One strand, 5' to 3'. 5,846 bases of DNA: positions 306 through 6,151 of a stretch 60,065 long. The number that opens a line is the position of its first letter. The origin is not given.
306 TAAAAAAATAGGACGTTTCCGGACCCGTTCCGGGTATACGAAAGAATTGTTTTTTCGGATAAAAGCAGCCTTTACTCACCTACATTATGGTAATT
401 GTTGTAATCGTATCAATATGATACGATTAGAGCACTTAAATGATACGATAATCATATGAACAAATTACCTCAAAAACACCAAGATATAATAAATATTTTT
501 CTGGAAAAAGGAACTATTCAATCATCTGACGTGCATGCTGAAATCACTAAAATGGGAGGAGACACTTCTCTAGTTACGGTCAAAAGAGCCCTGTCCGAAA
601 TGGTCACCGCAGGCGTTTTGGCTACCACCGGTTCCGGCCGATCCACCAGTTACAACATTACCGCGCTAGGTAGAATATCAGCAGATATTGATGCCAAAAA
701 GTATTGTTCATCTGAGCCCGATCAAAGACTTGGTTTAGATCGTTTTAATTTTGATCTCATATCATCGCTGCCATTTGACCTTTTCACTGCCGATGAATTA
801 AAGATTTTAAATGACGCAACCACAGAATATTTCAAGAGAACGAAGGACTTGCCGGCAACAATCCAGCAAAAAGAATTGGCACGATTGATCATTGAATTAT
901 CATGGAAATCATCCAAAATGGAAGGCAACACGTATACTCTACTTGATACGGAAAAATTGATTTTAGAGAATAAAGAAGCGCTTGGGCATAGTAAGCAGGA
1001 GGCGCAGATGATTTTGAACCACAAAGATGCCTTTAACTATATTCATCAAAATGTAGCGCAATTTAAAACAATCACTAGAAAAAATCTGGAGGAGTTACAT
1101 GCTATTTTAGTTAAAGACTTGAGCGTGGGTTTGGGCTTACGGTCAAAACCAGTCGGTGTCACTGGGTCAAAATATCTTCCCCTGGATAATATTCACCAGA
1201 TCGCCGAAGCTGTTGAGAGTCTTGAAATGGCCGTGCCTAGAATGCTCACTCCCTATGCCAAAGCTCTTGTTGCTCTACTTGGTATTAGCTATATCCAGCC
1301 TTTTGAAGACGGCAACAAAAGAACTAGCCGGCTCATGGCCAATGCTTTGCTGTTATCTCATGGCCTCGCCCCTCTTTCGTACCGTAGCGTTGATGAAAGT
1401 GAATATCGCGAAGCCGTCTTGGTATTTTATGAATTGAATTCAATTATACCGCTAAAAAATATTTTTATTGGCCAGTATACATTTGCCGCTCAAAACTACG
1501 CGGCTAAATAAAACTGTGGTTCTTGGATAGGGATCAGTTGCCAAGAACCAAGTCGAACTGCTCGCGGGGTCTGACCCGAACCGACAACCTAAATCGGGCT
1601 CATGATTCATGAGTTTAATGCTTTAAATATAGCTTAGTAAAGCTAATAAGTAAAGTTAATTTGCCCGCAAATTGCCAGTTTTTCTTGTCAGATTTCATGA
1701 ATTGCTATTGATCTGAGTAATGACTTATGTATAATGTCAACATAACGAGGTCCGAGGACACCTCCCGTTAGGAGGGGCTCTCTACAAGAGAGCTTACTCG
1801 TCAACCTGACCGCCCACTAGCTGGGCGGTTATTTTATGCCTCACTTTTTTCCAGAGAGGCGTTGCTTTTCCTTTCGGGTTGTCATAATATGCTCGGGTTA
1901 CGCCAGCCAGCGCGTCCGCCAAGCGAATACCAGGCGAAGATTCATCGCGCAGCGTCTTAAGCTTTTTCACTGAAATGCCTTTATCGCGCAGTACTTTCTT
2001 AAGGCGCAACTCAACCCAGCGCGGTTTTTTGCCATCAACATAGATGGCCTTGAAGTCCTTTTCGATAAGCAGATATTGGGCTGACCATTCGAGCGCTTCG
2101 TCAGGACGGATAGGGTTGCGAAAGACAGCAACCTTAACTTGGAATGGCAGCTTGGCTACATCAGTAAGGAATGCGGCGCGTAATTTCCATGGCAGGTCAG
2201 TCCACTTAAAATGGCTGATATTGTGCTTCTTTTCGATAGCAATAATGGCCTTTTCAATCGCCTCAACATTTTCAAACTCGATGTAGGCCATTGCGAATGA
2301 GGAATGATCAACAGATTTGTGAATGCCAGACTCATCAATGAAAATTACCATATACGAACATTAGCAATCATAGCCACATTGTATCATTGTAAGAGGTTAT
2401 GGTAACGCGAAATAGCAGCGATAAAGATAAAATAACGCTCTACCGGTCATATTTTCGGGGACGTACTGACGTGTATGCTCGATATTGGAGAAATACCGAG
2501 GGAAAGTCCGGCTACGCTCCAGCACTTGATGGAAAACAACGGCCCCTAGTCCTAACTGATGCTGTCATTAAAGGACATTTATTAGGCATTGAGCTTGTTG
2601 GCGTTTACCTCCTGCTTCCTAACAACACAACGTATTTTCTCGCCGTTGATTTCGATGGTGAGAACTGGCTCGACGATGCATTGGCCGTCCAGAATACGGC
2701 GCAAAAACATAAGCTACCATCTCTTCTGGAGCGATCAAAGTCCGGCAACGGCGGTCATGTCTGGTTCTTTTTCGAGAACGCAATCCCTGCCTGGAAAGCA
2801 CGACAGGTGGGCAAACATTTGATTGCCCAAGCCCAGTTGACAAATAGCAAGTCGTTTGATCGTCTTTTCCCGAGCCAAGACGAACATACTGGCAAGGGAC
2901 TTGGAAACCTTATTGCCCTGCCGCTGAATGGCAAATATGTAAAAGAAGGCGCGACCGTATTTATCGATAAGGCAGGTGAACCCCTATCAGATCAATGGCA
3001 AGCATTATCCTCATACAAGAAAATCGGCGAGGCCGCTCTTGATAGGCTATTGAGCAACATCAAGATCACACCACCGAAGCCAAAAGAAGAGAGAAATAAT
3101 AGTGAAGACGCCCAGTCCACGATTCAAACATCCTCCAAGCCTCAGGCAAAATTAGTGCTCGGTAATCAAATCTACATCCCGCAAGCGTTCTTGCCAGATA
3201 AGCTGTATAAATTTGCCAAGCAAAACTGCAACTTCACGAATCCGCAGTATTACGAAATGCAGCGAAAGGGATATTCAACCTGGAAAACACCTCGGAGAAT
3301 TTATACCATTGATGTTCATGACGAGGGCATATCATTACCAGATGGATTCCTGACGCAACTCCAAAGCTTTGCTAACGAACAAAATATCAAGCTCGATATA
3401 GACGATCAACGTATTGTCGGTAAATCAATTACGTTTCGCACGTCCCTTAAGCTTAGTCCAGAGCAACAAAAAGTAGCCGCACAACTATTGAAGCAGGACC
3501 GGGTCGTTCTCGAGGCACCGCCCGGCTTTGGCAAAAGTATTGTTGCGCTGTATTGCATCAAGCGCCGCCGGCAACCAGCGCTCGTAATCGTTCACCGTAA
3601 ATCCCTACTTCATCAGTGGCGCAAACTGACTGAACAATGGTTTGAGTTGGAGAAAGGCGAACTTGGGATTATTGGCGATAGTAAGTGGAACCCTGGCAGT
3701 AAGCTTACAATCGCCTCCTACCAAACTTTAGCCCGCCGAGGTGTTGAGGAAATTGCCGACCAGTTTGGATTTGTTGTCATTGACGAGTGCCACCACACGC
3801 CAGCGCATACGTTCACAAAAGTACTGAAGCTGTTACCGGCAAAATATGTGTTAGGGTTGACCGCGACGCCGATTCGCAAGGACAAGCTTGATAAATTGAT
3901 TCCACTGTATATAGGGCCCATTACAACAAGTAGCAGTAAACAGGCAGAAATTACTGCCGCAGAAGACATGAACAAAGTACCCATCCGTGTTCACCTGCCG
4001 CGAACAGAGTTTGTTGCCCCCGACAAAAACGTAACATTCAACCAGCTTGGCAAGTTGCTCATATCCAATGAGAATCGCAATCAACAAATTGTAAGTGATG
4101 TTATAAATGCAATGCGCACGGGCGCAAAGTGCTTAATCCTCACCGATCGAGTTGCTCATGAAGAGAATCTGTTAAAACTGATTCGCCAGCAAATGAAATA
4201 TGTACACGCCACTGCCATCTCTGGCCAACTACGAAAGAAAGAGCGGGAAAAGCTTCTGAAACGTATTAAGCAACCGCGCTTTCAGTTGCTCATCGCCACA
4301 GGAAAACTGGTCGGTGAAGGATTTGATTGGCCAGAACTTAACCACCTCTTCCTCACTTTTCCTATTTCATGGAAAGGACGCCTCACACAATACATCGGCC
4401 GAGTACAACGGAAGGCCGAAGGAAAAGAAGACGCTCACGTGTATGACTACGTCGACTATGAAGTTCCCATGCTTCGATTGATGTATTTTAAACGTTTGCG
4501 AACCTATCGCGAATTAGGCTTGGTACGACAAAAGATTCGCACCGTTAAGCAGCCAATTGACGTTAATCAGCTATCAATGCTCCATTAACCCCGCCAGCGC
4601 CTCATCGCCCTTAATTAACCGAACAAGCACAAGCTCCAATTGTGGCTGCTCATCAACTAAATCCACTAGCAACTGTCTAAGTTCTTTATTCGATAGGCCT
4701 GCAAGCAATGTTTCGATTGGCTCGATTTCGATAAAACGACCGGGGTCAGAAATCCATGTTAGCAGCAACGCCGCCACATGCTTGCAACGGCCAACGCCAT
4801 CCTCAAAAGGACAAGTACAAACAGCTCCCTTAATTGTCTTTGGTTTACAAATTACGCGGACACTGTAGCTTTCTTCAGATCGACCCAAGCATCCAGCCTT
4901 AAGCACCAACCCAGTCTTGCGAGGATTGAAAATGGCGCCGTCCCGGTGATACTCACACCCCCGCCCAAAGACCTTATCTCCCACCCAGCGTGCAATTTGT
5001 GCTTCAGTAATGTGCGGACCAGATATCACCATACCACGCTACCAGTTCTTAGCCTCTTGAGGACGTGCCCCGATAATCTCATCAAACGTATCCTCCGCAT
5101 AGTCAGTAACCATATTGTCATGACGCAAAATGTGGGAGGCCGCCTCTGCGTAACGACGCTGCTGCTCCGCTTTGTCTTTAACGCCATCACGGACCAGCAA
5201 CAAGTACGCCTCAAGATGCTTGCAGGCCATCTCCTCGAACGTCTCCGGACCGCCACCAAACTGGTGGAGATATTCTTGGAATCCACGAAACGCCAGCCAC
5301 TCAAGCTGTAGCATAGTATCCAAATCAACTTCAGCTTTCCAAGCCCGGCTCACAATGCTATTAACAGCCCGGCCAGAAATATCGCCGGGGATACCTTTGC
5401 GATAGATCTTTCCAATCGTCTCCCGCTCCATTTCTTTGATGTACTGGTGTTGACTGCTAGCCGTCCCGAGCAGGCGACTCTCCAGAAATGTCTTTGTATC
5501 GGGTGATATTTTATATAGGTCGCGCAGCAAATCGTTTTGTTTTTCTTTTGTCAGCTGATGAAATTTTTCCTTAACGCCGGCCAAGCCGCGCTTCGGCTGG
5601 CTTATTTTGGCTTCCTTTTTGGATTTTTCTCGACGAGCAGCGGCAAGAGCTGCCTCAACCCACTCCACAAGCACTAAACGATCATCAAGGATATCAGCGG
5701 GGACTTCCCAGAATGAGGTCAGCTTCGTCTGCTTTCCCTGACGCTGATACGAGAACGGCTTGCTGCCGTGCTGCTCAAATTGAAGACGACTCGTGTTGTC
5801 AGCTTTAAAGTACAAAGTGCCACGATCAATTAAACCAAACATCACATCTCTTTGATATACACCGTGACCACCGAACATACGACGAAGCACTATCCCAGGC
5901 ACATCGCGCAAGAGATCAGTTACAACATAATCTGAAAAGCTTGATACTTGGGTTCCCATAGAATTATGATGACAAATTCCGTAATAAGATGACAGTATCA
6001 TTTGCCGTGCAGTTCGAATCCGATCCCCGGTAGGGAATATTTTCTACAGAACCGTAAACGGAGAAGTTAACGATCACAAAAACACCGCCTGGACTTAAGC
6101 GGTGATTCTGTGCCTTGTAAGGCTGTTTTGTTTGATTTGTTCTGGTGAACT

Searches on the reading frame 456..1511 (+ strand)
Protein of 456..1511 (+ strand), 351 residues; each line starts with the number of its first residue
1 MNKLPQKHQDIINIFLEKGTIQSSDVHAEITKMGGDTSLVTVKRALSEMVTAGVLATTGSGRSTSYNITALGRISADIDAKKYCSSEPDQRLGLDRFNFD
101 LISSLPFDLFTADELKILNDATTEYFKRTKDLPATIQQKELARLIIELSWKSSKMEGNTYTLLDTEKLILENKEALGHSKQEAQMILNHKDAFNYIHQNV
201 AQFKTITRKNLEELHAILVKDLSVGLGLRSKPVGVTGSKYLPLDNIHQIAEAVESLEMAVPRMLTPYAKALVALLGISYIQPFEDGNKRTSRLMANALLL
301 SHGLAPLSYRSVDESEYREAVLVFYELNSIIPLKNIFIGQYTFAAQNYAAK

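Call 70: search_protein_families(library=pfam, max_evalue=0.001, proteins=[window:456-1511:+])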
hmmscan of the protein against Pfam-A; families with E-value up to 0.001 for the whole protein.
window:456-1511:+ (351 aa): 1 family
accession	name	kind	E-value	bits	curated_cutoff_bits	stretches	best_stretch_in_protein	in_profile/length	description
PF02661.23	Fic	-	6.9e-12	46.5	24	1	206-299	2-93/93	Fic/DOC family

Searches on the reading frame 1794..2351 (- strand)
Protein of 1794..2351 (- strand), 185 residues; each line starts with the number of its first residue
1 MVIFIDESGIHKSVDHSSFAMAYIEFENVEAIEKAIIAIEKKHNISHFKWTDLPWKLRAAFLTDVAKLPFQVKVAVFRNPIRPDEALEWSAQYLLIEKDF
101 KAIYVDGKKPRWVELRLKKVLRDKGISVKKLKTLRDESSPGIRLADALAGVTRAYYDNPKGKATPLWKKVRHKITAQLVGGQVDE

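Call 70: search_protein_families(library=pfam, max_evalue=0.001, proteins=[window:1794-2351:-])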
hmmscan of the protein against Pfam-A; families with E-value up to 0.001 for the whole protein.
window:1794-2351:- (185 aa): 1 family
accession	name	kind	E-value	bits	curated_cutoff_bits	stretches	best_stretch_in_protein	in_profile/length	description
PF12686.12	DUF3800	-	1.1e-08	36.3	21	1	3-153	2-147/149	Protein of unknown function (DUF3800)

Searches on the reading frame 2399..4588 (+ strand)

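Call 70: search_protein_families(library=pfam, max_evalue=0.001, proteins=[window:2399-4588:+])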
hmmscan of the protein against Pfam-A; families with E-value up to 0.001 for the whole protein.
window:2399-4588:+ (729 aa): 6 families
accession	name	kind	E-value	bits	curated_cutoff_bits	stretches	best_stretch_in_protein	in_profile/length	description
PF22548.2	AEP-TOTE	-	1.8e-70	237.5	27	1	10-216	1-229/230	TOTE conflict system, Archaeo-Eukaryotic Primase domain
PF04851.21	ResIII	-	1.9e-25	90.2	22.5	1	350-493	2-164/164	Type III restriction enzyme, res subunit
PF00270.35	DEAD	-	8.4e-12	45.6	26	1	354-493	2-162/167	DEAD/DEAH box helicase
PF00271.37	Helicase_C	-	4.7e-10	40.1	23.5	1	566-671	7-108/110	Helicase conserved C-terminal domain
PF00176.29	SNF2-rel_dom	-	5e-05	23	24.9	1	376-501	27-172/290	SNF2-related domain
PF18766.7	SWI2_SNF2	-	5.1e-05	23.5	26.7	1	447-496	109-160/221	SWI2/SNF2 ATPase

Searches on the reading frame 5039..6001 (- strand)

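Call 70: search_protein_families(library=pfam, max_evalue=0.001, proteins=[window:5039-6001:-])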
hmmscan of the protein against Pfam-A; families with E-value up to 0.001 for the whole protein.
window:5039-6001:- (320 aa): 1 family
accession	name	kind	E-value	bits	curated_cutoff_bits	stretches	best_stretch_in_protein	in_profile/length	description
PF04993.18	TfoX_N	-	1.8e-27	95.8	30.1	1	29-122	1-91/91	TfoX N-terminal domain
